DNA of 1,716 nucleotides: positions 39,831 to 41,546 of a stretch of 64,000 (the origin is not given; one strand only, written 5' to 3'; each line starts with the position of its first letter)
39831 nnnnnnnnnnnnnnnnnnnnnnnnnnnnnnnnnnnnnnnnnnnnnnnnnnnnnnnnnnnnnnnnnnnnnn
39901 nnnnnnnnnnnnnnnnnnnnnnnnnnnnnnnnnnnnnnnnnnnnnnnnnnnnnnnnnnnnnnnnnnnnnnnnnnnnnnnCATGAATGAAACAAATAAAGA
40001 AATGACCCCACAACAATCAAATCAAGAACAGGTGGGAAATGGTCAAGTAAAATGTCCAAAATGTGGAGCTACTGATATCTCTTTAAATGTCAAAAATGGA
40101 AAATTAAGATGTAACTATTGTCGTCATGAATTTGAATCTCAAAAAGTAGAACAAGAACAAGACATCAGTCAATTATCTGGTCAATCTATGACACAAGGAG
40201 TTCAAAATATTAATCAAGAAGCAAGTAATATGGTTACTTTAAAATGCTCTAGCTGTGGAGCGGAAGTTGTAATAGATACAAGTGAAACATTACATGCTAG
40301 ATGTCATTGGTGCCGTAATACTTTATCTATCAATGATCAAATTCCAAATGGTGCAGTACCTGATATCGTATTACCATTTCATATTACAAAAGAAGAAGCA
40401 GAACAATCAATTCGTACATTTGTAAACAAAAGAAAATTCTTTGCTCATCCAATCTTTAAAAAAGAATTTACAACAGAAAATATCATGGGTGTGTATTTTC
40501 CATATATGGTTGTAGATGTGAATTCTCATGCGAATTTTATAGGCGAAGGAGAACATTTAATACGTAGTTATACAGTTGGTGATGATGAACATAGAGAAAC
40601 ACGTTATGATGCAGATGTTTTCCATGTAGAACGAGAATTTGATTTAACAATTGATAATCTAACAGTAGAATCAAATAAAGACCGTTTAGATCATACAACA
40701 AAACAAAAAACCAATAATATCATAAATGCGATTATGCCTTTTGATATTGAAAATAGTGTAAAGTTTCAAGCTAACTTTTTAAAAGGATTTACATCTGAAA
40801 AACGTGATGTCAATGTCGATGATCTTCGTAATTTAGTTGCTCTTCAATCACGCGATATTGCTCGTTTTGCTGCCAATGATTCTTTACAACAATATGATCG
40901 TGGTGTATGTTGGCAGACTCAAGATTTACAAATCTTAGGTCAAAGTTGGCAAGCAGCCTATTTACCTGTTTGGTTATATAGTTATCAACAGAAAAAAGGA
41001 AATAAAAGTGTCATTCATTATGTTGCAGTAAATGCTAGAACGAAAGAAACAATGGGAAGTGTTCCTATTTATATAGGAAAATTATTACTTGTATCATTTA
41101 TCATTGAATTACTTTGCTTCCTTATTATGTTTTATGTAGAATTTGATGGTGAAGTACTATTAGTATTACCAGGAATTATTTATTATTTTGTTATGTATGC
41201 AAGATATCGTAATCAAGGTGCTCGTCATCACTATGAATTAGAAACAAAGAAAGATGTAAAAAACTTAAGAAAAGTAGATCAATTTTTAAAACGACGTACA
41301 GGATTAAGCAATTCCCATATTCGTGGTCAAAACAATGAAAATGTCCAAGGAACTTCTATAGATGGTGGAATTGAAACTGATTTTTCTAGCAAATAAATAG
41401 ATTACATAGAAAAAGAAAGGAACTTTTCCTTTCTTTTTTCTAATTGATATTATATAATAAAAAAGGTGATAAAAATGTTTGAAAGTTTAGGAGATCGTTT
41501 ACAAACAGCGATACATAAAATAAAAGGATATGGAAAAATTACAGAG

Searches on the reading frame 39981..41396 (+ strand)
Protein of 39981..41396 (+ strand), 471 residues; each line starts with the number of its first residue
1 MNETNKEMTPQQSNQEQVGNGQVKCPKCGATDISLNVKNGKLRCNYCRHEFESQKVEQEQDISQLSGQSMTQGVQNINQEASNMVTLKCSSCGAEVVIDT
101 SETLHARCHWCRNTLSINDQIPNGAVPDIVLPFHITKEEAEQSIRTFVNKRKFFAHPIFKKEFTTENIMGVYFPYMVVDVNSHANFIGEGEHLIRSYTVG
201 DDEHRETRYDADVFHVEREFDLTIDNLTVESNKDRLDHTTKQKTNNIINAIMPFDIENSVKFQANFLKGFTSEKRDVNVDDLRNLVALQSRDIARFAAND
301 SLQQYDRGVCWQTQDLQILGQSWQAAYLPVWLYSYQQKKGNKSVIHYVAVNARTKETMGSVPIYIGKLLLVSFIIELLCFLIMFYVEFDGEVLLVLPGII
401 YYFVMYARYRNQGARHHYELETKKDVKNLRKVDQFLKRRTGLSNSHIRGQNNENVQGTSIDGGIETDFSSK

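Call 3: search_protein_families(library=pfam, proteins=[window:39981-41396:+], max_evalue=0.01)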
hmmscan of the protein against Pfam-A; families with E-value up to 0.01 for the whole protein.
window:39981-41396:+ (471 aa): 6 families
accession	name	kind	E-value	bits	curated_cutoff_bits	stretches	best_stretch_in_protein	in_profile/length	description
PF22191.2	IBR_1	-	8.2e-05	22.8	27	0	23-51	4-31/47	IBR domain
PF06467.20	zf-FCS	-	0.0013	18.9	22.4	0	41-60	4-22/39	MYM-type Zinc finger with FCS sequence motif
PF08271.17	Zn_Ribbon_TF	-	0.0018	18.2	29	1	24-47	2-25/43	TFIIB zinc-binding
PF12760.12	Zn_ribbon_IS1595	-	0.0033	17.8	25.4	1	19-49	16-45/46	Transposase zinc-ribbon domain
PF02748.20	PyrI_C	-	0.0035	17.6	23.4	0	37-56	29-48/48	Aspartate carbamoyltransferase regulatory chain, metal binding domain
PF13248.11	Zn_ribbon_3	-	0.0088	15.9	27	0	23-30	3-10/26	zinc-ribbon domain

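Call 4: search_protein_families(library=padloc, proteins=[window:39981-41396:+], max_evalue=0.01)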
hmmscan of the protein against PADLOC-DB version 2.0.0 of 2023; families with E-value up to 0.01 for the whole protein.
window:39981-41396:+ (471 aa): 1 family
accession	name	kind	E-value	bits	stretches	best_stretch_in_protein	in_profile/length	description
PDLC05059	PDC-S64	-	4.5e-08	30.4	1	22-116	199-291/339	-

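Call 5: search_protein_families(library=ncbifam, proteins=[window:39981-41396:+], max_evalue=0.01)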
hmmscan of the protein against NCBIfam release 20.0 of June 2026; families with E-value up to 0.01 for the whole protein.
window:39981-41396:+ (471 aa): 5 families
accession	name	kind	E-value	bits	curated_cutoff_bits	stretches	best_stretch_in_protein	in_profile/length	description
NF001629.0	PRK00415.1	equivalog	1.7e-05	24.3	70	1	75-115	3-43/62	30S ribosomal protein S27e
NF001607.0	PRK00398.1-4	equivalog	3.3e-05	23.5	89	1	86-111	9-34/53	DNA-directed RNA polymerase subunit P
NF047912.1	ECs_2282_CxxC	subfamily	0.00065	19.6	37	0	23-59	3-45/60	ECs_2282 family putative zinc-binding protein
TIGR01384.1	TFS_arch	equivalog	0.001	19.7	64.75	1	25-106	3-88/101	transcription factor S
NF001606.0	PRK00398.1-3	equivalog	0.0035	17.1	72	0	87-111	3-25/44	DNA-directed RNA polymerase subunit P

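Call 13: find_homologous_proteins(query=window:39981-41396:+, max_evalue=0.00001)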
Query window:39981-41396:+ (471 aa): 6610 proteins with E <= 0.00001 among 8000 candidates; the best 120 are listed.
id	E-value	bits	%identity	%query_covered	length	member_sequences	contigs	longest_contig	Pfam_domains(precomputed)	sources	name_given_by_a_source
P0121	4.0e-292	987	90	99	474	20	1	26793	-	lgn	-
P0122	6.2e-287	970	89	99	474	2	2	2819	-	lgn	-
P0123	1.9e-275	932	86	97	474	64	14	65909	-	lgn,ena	-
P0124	7.3e-267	904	82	100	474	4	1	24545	-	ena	-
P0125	8.3e-267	903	82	100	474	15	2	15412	-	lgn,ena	-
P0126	2.0e-209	714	69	94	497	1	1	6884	PF22191.3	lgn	-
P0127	7.4e-206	702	65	98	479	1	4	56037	-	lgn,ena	-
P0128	4.1e-205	700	67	93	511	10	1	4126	-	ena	-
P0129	6.2e-204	696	68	93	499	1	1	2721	-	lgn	-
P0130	7.3e-203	693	65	94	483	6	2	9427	PF27618.1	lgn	-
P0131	1.6e-202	691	64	95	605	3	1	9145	-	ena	-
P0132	3.1e-202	691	65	93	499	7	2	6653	-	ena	-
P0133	4.2e-202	690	65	93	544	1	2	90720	-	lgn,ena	-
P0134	4.6e-202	690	65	94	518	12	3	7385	-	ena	-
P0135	5.5e-202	690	64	94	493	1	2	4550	-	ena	-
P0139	3.8e-201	687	65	96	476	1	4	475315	-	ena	-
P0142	7.2e-201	686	64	98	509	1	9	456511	-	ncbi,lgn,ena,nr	ncbi:MAG: TFIIB-type zinc ribbon-containing protein [Bacilli bacterium]|nr:TFIIB-type zinc ribbon-co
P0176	3.4e-198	677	62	99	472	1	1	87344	-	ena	-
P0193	1.5e-197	675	62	96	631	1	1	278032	-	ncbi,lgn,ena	-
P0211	6.7e-197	673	62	98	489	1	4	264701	-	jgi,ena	-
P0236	2.3e-196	671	62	93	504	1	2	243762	PF08271.18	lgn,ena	-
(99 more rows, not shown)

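Call 14: find_encoding_contigs(protein=P0142, flank=7000, max_places=2)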
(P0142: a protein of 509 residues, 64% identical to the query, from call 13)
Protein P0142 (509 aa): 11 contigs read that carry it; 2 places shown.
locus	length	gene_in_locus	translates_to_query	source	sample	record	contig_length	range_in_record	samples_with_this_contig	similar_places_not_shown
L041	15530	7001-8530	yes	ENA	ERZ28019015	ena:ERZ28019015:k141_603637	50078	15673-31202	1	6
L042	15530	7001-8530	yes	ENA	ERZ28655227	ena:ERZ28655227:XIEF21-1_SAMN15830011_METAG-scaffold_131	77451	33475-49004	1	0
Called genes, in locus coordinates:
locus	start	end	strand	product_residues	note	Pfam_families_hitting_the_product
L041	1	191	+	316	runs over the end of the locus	PF01193:RNA_pol_L, PF01000:RNA_pol_A_bac, PF03118:RNA_pol_A_CTD, PF26169:HHH_XRCC3_RpoA (weak)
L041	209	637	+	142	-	PF01196:Ribosomal_L17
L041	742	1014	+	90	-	PF06949:DUF1292 (weak)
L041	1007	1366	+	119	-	-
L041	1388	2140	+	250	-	PF00106:adh_short, PF08659:KR, PF13460:NAD_binding_10 (weak), PF13561:adh_short_C2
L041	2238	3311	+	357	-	-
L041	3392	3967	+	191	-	-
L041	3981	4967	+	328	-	-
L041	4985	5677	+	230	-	-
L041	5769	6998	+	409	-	PF13421:Band_7_1 (weak)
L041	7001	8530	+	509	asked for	-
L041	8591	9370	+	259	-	PF00005:ABC_tran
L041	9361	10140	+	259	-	PF00005:ABC_tran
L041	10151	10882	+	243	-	PF01416:PseudoU_synth_1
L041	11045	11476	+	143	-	PF00572:Ribosomal_L13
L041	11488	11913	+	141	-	PF00380:Ribosomal_S9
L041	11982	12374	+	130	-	PF00383:dCMP_cyt_deam_1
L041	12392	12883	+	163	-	PF13238:AAA_18 (weak)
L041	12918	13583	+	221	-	PF06541:ABC_trans_CmpB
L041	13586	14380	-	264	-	PF02535:Zip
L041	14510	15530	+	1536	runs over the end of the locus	PF00498:FHA, PF16697:Yop-YscD_cpl (faint), PF01580:FtsK_SpoIIIE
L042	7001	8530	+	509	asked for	-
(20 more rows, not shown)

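Call 15: find_encoding_contigs(protein=P0193, flank=7000, max_places=2)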
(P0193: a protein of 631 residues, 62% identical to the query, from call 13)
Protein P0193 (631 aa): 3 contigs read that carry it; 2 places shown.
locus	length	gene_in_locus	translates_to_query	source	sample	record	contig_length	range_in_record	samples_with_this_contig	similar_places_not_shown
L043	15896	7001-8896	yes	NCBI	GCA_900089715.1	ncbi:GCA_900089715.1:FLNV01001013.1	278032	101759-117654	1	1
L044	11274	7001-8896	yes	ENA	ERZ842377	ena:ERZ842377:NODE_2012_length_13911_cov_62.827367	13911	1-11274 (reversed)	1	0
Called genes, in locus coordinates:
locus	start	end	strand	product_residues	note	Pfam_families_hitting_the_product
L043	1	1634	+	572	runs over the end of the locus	PF00535:Glycos_transf_2, PF13641:Glyco_tranf_2_3 (weak)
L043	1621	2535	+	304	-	-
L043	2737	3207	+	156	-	-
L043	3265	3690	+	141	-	PF07883:Cupin_2 (weak)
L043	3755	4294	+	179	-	-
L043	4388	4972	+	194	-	PF01725:Ham1p_like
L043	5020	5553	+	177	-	PF01966:HD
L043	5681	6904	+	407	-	PF13421:Band_7_1 (weak), PF09851:SHOCT (weak)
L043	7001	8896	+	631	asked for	-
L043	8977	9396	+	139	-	-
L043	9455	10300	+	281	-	PF00175:NAD_binding_1 (weak), PF10418:DHODB_Fe-S_bind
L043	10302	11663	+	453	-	PF14691:Fer4_20, PF00070:Pyr_redox (faint), PF07992:Pyr_redox_2, PF13738:Pyr_redox_3 (faint), PF13450:NAD_binding_8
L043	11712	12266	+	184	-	-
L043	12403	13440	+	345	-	PF03462:PCRF, PF00472:RF-1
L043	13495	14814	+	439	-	PF01171:ATP_bind_3, PF11734:TilS_C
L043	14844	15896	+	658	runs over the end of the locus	PF06480:FtsH_ext, PF07498:Rho_N (faint), PF00004:AAA, PF07728:AAA_5 (weak), PF17862:AAA_lid_3, PF01434:Peptidase_M41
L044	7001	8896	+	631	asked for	-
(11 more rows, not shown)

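Call 16: find_encoding_contigs(protein=P0211, flank=7000, max_places=2)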
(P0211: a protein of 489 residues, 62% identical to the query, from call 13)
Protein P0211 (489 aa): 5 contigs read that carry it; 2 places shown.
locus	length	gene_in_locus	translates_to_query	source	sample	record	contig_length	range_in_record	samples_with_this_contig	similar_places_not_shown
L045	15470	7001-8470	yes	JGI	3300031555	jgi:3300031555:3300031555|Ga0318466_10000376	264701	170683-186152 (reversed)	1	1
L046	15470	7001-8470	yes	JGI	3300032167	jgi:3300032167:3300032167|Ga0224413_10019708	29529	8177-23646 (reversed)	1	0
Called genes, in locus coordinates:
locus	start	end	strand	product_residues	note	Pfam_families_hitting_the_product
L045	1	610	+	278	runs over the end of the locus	-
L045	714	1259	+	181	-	PF01765:RRF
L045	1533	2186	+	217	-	PF00702:Hydrolase, PF13419:HAD_2, PF13242:Hydrolase_like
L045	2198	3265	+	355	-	PF02912:Phe_tRNA-synt_N, PF01409:tRNA-synt_2d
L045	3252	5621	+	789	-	PF01588:tRNA_bind, PF03483:B3_4, PF03484:B5, PF17759:tRNA_synthFbeta, PF03147:FDX-ACB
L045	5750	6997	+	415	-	PF13421:Band_7_1 (weak), PF09851:SHOCT (weak)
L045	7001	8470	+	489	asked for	-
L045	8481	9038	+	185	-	-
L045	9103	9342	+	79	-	PF07873:YabP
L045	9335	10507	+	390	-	PF06898:YqfD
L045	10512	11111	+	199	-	PF04892:VanZ-LLP1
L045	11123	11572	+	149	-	PF02130:YbeY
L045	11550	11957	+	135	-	PF01219:DAGK_prokar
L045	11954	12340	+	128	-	PF00383:dCMP_cyt_deam_1, PF08211:dCMP_cyt_deam_2 (weak)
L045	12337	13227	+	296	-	PF00009:GTP_EFTU, PF00071:Ras (weak), PF00350:Dynamin_N (faint), PF01926:MMR_HSR1, PF02421:FeoB_N, PF02492:cobW (faint), PF04548:AIG1 (weak), PF07650:KH_2, +1 more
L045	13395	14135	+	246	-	PF11967:RecO_N, PF02565:RecO_C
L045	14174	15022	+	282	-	PF11899:DUF3419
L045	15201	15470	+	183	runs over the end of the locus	PF18306:LDcluster4, PF03641:Lysine_decarbox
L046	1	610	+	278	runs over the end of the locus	-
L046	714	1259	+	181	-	PF01765:RRF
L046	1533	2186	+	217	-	PF00702:Hydrolase, PF13419:HAD_2, PF13242:Hydrolase_like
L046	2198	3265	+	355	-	PF02912:Phe_tRNA-synt_N, PF01409:tRNA-synt_2d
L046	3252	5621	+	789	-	PF01588:tRNA_bind, PF03483:B3_4, PF03484:B5, PF17759:tRNA_synthFbeta, PF03147:FDX-ACB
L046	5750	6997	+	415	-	PF13421:Band_7_1 (weak), PF09851:SHOCT (weak)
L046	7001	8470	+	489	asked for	-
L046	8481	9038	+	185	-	-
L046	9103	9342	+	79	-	PF07873:YabP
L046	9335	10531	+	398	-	PF06898:YqfD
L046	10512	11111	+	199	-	PF04892:VanZ-LLP1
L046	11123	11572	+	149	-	PF02130:YbeY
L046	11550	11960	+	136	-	PF01219:DAGK_prokar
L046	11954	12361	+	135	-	PF00383:dCMP_cyt_deam_1, PF08211:dCMP_cyt_deam_2 (weak)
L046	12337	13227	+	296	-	PF00009:GTP_EFTU, PF00071:Ras (weak), PF00350:Dynamin_N (faint), PF01926:MMR_HSR1, PF02421:FeoB_N, PF02492:cobW (faint), PF04548:AIG1 (weak), PF07650:KH_2, +1 more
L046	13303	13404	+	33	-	-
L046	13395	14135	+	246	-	PF11967:RecO_N, PF02565:RecO_C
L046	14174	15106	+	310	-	PF11899:DUF3419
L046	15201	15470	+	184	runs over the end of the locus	PF18306:LDcluster4, PF03641:Lysine_decarbox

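Call 46: search_protein_families(library=phrogs, proteins=[window:39981-41396:+], max_evalue=0.001)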
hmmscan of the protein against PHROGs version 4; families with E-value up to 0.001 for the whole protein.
window:39981-41396:+ (471 aa): 2 families
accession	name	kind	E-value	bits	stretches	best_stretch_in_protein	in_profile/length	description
phrog_4875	-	unknown function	0.00044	21.3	0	22-62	12-49/77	-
phrog_559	-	DNA, RNA and nucleotide metabolism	0.00075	19.4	0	5-163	73-186/607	HNH endonuclease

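Call 51: predict_structure(alignment_id=A2)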
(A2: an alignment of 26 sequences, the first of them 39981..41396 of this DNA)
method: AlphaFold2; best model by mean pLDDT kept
length: 471 residues; sequences in the alignment: 26
mean_pLDDT: 65.4   pTM: 0.58
mean pLDDT of the five models: 65.4, 58.2, 54.2, 52.5, 52.3
residues with pLDDT >= 90: 50; 70-90: 183; 50-70: 100; < 50: 138
segments of 3 or more residues with pLDDT < 50: 1-23, 54-58, 78-89, 91-104, 106-110, 115-126, 231-254, 263-276, 412-418, 453-471
pLDDT, mean of each block of 10 residues (from residue 1): 27 26 58 55 68 53 77 53 44 43 47 42 47 80 86 82 77 74 92 92 90 93 80 38 31 49 42 49 79 82 82 88 75 72 69 73 83 87 70 75 77 48 80 93 81 40 29 29
secondary structure, 60 per line:
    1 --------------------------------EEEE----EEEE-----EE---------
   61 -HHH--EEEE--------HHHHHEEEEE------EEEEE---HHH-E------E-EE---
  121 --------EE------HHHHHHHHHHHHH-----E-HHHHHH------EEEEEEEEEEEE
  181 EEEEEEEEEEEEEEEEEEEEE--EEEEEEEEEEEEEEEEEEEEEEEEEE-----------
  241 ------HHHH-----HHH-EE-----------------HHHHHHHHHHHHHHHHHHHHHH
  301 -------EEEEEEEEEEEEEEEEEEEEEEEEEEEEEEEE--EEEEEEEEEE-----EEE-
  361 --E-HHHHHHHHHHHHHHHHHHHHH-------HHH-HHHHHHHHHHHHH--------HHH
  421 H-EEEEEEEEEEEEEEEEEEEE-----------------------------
elements in order: E33-36 E41-44 E67-70 H79-83 E84-88 E95-99 H137-149 H157-162 E169-201 E204-229 H247-250 H279-300 E308-339 E342-351 E357-359 H365-385 H397-409 H418-421 E423-442

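Call 75: search_protein_representatives(alignment_id=A2)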
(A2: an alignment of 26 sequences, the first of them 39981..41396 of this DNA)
Query: 26 sequences, 493 profile positions. Proteins with E-value up to 0.001 (for the whole library): 4130; up to 1e-10: 2283; up to 1e-30: 308. The best 150 are listed.
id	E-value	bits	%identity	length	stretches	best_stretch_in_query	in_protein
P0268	9.3e-225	763.2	-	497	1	10-486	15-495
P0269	2.2e-219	745.5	-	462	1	16-468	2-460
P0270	2.4e-219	745.4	-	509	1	14-483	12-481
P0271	7.8e-201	684.3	-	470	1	13-472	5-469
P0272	6.9e-188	641.6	-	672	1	20-473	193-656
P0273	5.0e-184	628.9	-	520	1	29-474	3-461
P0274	1.6e-183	627.2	-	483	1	18-482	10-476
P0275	1.0e-181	621.3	-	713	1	27-474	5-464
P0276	1.3e-175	601.2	-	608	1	19-473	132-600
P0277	5.7e-175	599.0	-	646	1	13-479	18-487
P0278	4.4e-172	589.5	-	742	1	20-487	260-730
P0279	1.8e-169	580.9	-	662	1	28-482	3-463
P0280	5.0e-169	579.4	-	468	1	22-474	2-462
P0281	9.7e-166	568.6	-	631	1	29-480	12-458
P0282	1.7e-160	551.3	-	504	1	12-484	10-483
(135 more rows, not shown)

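Call 85: find_related_loci(query=A2, collection=viral_contigs, flank=5000)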
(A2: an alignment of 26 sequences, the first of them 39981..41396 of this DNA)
Query A2 (471 aa) in viral_contigs; peptide patterns used: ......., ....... (x = any residue, [..] = any of these).
63 stretches matched a pattern; 1 encode a relative of the query (tblastn E <= 1e-3); 1 distinct loci.
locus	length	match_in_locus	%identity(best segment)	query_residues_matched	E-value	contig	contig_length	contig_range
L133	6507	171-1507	47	20-451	5e-118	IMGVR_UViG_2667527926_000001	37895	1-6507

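Call 88: find_encoding_contigs(protein=P0139, flank=4000, max_places=1)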
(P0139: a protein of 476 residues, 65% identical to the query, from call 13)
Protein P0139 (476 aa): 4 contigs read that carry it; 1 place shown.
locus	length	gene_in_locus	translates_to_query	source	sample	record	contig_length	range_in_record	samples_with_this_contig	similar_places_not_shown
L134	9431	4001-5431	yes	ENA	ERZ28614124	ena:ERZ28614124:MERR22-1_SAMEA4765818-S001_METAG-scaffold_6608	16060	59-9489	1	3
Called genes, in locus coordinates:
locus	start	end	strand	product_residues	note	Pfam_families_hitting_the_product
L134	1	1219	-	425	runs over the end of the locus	?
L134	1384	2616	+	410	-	PF01183:Glyco_hydro_25, PF01476:LysM, PF23462:LysM3_NFP (faint), PF23473:LysM3_LYK4_5 (faint), PF01476:LysM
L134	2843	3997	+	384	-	PF13421:Band_7_1 (weak), PF09851:SHOCT (weak)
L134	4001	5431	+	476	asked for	-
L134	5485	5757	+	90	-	PF26182:Ig_NUP210_5th (weak)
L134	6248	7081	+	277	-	-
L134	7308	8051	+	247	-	PF00005:ABC_tran, PF02463:SMC_N (faint), PF13304:AAA_21 (faint)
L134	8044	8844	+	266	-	PF00528:BPD_transp_1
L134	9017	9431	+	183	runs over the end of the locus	PF04011:LemA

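Call 89: find_encoding_contigs(protein=P0236, flank=4000, max_places=1)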
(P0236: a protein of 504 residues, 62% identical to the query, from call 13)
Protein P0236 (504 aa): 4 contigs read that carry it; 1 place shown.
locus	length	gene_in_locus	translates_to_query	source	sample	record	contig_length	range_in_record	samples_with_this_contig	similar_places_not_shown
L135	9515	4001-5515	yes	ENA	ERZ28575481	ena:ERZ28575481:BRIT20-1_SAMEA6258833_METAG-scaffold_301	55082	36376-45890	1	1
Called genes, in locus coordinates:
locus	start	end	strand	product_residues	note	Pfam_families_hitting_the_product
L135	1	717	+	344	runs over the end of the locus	PF02881:SRP54_N, PF00448:SRP54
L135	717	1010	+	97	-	PF04297:UPF0122, PF04545:Sigma70_r4 (weak)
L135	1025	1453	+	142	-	-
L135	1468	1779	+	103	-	-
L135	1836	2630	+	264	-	PF01145:Band_7, PF13421:Band_7_1 (weak)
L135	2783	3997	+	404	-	PF13421:Band_7_1 (weak), PF09851:SHOCT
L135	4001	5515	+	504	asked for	PF08271:Zn_Ribbon_TF (faint)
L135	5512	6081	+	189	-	-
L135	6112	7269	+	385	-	PF00768:Peptidase_S11, PF13354:Beta-lactamase2, PF07943:PBP5_C (weak)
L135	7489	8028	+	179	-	PF09479:Flg_new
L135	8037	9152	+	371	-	PF05154:TM2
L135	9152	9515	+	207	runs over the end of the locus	PF01226:Form_Nir_trans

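Call 90: find_encoding_contigs(protein=P0176, flank=4000, max_places=1)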
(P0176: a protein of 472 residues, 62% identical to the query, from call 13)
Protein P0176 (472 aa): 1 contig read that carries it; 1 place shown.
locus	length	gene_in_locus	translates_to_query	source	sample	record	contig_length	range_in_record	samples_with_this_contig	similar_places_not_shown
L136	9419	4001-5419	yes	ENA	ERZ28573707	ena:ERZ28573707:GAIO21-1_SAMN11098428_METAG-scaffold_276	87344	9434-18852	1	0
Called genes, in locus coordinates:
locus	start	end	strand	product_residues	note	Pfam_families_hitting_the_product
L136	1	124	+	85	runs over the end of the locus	PF07866:DUF1653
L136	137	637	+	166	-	-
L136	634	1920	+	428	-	PF02403:Seryl_tRNA_N, PF00587:tRNA-synt_2b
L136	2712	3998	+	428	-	PF13421:Band_7_1 (weak), PF09851:SHOCT (weak)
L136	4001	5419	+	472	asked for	-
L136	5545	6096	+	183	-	PF00300:His_Phos_1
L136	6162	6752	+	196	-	PF00265:TK, PF13401:AAA_22 (weak)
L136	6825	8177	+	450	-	PF00933:Glyco_hydro_3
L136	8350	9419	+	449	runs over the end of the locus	PF26299:MurL_N, PF26298:MurL_epimerase_C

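Call 93: search_protein_families(library=pfam, proteins=[L135:5512-6081:+, L045:8481-9038:+, L135:1025-1453:+, L135:1468-1779:+, L043:8977-9396:+], max_evalue=0.01)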
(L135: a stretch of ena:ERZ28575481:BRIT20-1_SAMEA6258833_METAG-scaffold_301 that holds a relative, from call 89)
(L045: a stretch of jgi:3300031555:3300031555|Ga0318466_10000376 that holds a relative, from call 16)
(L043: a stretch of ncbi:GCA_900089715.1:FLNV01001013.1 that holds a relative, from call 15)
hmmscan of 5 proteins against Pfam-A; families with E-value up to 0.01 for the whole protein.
L135:5512-6081:+ (189 aa): 0 families

L045:8481-9038:+ (185 aa): 3 families
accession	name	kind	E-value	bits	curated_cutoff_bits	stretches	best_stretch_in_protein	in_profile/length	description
PF02591.20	Zn_ribbon_9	-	0.0043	17.6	29.1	0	151-163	19-31/33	C4-type zinc ribbon domain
PF19529.4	DUF6057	-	0.0065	15.8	29.8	1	13-142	151-267/569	Family of unknown function (DUF6057)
PF24463.1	DUF7577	-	0.0082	16.2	28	1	155-165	2-12/27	Domain of unknown function (DUF7577)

L135:1025-1453:+ (142 aa): 0 families

L135:1468-1779:+ (103 aa): 1 family
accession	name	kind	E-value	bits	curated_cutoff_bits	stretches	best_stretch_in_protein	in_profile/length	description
PF03355.19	Pox_TAP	-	0.0096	16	25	0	19-87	90-156/260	Viral Trans-Activator Protein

L043:8977-9396:+ (139 aa): 1 family
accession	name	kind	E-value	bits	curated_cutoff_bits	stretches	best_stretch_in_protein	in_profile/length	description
PF00383.29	dCMP_cyt_deam_1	-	9.1e-05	22.7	25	1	27-104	24-94/102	Cytidine and deoxycytidylate deaminase zinc-binding region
